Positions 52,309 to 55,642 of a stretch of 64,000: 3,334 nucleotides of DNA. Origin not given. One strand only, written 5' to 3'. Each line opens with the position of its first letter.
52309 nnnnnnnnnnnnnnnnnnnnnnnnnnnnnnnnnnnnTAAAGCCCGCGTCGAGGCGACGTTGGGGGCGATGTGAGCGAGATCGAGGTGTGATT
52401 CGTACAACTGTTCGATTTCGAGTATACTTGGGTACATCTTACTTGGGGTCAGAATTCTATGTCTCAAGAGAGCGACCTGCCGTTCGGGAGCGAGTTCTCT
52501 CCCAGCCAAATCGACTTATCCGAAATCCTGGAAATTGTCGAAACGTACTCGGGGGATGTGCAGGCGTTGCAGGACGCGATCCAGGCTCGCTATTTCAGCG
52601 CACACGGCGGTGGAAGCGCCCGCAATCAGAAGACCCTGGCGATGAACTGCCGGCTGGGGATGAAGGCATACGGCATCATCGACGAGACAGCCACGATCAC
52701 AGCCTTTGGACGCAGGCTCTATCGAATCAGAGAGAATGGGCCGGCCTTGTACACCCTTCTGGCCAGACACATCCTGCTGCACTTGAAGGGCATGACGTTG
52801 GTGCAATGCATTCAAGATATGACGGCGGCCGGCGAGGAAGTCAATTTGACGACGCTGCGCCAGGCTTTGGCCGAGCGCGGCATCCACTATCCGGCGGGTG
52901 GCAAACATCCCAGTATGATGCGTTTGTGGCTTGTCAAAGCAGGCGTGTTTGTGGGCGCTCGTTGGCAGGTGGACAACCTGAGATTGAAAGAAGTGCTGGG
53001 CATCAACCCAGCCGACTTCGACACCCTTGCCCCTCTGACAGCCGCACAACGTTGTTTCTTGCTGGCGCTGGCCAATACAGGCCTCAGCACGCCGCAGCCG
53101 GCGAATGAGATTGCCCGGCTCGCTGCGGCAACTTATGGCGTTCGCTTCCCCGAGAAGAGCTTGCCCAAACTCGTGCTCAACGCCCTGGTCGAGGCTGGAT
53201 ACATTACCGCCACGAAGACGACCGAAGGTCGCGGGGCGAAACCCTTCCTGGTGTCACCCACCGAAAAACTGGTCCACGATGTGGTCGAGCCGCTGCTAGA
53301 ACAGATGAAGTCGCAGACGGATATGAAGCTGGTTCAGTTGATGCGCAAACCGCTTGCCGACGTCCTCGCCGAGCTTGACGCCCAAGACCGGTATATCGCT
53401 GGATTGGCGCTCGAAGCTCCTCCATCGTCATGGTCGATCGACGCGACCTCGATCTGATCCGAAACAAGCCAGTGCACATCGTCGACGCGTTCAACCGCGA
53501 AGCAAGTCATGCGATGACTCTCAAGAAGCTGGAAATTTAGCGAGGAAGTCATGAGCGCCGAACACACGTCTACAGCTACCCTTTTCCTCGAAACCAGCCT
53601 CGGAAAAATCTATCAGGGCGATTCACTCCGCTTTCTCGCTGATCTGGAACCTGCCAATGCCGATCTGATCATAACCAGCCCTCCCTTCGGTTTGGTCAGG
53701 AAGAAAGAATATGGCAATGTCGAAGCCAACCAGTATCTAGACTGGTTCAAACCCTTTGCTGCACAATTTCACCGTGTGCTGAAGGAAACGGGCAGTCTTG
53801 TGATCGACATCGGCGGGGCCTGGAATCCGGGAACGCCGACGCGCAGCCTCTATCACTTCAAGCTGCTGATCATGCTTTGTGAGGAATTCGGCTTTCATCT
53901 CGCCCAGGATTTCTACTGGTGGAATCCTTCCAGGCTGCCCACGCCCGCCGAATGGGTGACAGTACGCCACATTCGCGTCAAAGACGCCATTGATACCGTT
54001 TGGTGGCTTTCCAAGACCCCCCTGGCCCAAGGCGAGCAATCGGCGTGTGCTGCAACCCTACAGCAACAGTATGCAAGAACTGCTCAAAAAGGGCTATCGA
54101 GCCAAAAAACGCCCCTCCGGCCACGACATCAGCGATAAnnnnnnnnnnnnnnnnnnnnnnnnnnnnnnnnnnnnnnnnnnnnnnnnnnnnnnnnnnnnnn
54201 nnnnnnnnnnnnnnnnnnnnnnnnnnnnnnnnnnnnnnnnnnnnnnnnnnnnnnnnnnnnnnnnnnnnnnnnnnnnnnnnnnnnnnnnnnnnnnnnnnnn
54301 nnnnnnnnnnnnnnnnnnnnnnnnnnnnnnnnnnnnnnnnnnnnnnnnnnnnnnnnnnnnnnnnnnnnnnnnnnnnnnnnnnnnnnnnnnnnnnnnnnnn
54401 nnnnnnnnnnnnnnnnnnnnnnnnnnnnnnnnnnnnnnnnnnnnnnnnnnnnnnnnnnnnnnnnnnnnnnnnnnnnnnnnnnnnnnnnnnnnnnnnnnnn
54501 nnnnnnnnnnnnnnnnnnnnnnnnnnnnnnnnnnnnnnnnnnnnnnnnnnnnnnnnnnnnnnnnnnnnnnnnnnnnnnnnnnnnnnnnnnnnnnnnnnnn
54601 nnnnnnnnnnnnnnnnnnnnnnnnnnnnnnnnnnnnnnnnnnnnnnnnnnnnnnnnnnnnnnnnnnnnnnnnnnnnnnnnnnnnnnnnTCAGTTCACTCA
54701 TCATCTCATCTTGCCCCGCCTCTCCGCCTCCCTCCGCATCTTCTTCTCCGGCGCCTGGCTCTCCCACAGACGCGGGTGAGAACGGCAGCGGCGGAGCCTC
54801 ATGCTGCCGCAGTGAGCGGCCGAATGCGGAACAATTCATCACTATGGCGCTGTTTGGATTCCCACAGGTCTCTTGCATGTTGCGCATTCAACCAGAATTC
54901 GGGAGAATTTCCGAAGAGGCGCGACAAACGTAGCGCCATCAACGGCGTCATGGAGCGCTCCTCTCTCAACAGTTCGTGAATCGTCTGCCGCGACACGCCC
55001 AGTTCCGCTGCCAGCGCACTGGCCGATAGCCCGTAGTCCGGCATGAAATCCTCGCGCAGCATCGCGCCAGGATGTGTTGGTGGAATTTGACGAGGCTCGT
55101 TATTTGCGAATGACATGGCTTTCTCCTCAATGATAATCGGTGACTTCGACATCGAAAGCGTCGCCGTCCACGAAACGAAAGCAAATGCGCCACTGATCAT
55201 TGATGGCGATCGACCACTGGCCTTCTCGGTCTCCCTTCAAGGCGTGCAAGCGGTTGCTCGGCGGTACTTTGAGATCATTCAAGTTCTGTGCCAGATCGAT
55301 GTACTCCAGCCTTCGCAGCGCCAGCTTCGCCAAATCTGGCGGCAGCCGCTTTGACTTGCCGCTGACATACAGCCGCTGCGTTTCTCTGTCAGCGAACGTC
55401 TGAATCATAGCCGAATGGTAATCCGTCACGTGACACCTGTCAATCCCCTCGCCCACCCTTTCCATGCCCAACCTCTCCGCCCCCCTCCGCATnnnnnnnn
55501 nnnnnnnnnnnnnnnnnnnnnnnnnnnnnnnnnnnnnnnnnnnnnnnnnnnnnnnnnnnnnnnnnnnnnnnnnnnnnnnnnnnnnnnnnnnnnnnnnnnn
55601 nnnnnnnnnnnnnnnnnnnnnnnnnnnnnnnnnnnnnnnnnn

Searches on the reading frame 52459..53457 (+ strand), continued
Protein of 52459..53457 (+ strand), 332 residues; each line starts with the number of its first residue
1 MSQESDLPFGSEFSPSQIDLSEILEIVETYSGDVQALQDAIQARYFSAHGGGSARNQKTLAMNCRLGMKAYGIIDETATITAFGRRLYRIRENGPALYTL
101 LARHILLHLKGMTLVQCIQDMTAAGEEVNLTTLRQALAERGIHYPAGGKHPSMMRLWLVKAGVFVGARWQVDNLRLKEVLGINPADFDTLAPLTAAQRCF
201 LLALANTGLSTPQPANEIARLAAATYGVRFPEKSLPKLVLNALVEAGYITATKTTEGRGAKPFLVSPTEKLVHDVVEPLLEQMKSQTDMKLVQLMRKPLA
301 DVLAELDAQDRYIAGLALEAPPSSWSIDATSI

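Call 65: find_encoding_contigs(protein=P0062, flank=6000, max_places=2)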
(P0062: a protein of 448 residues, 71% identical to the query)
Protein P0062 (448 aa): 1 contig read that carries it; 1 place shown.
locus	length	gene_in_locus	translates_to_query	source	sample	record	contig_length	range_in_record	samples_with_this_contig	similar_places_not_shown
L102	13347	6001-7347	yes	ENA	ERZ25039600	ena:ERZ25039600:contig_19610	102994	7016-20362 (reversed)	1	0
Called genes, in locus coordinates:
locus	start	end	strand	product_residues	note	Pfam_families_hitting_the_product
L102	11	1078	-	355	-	PF01636:APH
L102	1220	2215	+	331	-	PF00108:Thiolase_N (weak), PF08545:ACP_syn_III, PF08541:ACP_syn_III_C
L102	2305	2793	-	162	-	PF04008:Adenosine_kin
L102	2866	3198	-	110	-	-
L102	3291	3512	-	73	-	-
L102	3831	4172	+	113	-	-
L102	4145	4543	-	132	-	-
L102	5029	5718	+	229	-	PF00271:Helicase_C, PF12344:UvrB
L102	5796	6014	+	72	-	PF01402:RHH_1 (weak)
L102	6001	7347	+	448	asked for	PF04471:Mrr_cat (weak)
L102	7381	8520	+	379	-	PF01555:N6_N4_Mtase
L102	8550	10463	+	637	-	PF00521:DNA_topoisoIV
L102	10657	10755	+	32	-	-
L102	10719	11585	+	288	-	PF03989:DNA_gyraseA_C (faint)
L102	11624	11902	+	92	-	-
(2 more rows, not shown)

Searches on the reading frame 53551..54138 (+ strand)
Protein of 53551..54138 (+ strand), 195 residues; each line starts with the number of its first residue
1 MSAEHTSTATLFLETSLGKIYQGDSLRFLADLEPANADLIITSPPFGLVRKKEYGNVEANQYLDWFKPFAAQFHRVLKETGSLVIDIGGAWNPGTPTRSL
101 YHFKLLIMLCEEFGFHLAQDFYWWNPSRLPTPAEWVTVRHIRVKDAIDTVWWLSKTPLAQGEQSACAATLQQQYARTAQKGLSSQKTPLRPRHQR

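Call 3: search_protein_families(library=pfam, proteins=[window:53551-54138:+], max_evalue=0.01)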
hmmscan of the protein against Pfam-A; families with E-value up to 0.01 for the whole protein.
window:53551-54138:+ (195 aa): 1 family
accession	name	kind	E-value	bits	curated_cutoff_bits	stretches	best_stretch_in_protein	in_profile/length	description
PF01555.25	N6_N4_Mtase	-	3.2e-17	63.6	26.7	1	38-168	2-111/221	DNA methylase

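Call 6: search_protein_families(library=ncbifam, proteins=[window:53551-54138:+], max_evalue=0.01)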
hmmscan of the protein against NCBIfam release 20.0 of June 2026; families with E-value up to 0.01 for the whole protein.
window:53551-54138:+ (195 aa): 2 families
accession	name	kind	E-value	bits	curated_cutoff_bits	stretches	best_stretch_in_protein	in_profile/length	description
NF008572.0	PRK11524.1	equivalog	9.4e-08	31.5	292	1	17-85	14-84/294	adenine-specific DNA-methyltransferase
NF010253.0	PRK13699.1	subfamily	0.00011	22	244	1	19-84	3-69/226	DNA methyltransferase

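Call 7: search_protein_families(library=padloc, proteins=[window:53551-54138:+], max_evalue=0.01)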
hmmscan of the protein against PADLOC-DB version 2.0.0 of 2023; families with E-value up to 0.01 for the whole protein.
window:53551-54138:+ (195 aa): 24 families
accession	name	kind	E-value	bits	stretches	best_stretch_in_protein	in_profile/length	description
PDLC03323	MTase_II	-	7.9e-60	200.7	1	14-165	11-162/330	Type II methyltransferase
PDLC03387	MTase_II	-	4.6e-13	47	1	17-96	11-95/289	Type II methyltransferase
PDLC03230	MTase_II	-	3.1e-12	44.4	1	12-157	30-164/360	Type II methyltransferase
PDLC03238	MTase_II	-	6.2e-11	40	1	13-92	119-201/428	Type II methyltransferase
PDLC03265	MTase_II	-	1.2e-10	39.3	1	19-85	26-96/333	Type II methyltransferase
PDLC03353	MTase_II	-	1.2e-10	39.3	1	16-155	8-149/260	Type II methyltransferase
PDLC03371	MTase_II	-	6.6e-10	37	1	14-87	7-95/260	Type II methyltransferase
PDLC03299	MTase_II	-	2.4e-09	35.1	1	17-88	14-88/296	Type II methyltransferase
PDLC03295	MTase_II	-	5.6e-08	30.6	1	17-89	3-77/292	Type II methyltransferase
PDLC03228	MTase_II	-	4e-06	24.8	1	19-85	3-69/227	Type II methyltransferase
PDLC03350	MTase_II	-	4e-06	24.4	1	14-125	53-159/312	Type II methyltransferase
PDLC03320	MTase_II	-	7.1e-06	23.4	1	14-88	30-105/289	Type II methyltransferase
PDLC03260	MTase_II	-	3.1e-05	21.1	1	18-88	10-80/349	Type II methyltransferase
PDLC04134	mad2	-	0.00025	18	1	19-113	342-416/492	mads_2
PDLC03216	MTase_II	-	0.00034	17.7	1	13-70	7-70/364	Type II methyltransferase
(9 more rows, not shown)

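Call 66: find_encoding_contigs(protein=window:53551-54138:+, flank=5000, max_places=8)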
Protein window:53551-54138:+ (195 aa): 3 contigs read that carry it; 3 places shown.
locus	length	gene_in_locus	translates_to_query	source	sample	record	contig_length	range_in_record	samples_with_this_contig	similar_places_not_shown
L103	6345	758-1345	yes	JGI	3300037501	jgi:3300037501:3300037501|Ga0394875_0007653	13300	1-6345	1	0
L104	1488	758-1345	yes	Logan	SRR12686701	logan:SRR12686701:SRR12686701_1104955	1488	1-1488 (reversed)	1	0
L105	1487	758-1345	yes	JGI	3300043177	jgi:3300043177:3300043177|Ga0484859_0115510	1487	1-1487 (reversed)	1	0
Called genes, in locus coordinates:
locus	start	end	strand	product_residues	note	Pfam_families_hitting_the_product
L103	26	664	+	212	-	-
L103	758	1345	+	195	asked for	PF01555:N6_N4_Mtase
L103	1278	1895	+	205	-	PF01555:N6_N4_Mtase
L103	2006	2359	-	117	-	PF01381:HTH_3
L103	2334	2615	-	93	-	PF05015:HigB-like_toxin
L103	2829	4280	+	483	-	PF01139:RtcB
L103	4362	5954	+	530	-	PF00082:Peptidase_S8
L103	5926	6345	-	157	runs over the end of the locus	-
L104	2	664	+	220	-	?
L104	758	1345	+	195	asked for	PF01555:N6_N4_Mtase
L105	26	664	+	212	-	-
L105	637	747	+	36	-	-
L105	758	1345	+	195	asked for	PF01555:N6_N4_Mtase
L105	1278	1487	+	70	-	?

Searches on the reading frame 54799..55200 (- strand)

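Call 3: search_protein_families(library=pfam, proteins=[window:54799-55200:-], max_evalue=0.01)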
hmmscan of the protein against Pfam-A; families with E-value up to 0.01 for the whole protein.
window:54799-55200:- (133 aa): 8 families
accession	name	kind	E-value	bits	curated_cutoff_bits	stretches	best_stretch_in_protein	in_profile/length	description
PF01381.28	HTH_3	-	1.3e-07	32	23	1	56-102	8-54/55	Helix-turn-helix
PF13560.12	HTH_31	-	0.00011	22.8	27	1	57-100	14-58/64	Helix-turn-helix domain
PF08279.18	HTH_11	-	0.00064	20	25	1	58-75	16-33/55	HTH domain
PF15943.11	YdaS_toxin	-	0.00084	19.6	30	1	59-91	10-42/65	Bacterial toxin YdaS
PF04967.18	HTH_10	-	0.0019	18.4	23.1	1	59-80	25-46/53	HTH DNA binding domain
PF13443.12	HTH_26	-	0.0051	17.5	22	1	52-89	5-45/63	Cro/C1-type HTH DNA-binding domain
PF12833.13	HTH_18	-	0.0063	17.2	33.6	0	63-95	1-33/80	Helix-turn-helix domain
PF13384.12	HTH_23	-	0.009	16.2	24.6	0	57-79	17-39/50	Homeodomain-like domain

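Call 6: search_protein_families(library=ncbifam, proteins=[window:54799-55200:-], max_evalue=0.01)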
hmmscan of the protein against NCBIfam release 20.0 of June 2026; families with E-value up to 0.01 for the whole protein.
window:54799-55200:- (133 aa): 2 families
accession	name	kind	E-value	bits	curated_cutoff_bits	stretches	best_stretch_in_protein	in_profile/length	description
TIGR02607.1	antidote_HigA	equivalog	1.6e-28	98.4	47.7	1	40-117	3-80/81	HigA family addiction module antitoxin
NF038139.1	Reg_Aceta_RamB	equivalog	0.0033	16.1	700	1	45-122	4-80/465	acetate metabolism transcriptional regulator RamB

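Call 7: search_protein_families(library=padloc, proteins=[window:54799-55200:-], max_evalue=0.01)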
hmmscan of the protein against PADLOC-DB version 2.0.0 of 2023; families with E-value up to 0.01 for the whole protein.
window:54799-55200:- (133 aa): 1 family
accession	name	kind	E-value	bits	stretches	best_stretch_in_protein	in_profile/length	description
PDLC04133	mad1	-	0.0011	17.2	1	54-80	2-28/60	mads_1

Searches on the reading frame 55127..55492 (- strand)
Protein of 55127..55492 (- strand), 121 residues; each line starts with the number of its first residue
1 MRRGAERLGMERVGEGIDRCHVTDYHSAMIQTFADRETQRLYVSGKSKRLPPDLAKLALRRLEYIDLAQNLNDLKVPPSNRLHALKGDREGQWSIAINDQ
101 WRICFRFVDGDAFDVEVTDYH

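Call 3: search_protein_families(library=pfam, proteins=[window:55127-55492:-], max_evalue=0.01)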
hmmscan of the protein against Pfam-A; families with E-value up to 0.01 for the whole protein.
window:55127-55492:- (121 aa): 1 family
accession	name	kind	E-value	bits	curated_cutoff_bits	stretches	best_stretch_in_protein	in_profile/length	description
PF05015.19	HigB-like_toxin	-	1.9e-20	73.5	27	1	32-121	2-91/91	RelE-like toxin of type II toxin-antitoxin system HigB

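Call 6: search_protein_families(library=ncbifam, proteins=[window:55127-55492:-], max_evalue=0.01)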
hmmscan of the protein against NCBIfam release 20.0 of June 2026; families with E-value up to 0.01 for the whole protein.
window:55127-55492:- (121 aa): 0 families

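Call 7: search_protein_families(library=padloc, proteins=[window:55127-55492:-], max_evalue=0.01)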
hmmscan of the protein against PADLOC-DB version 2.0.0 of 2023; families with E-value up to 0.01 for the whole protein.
window:55127-55492:- (121 aa): 0 families
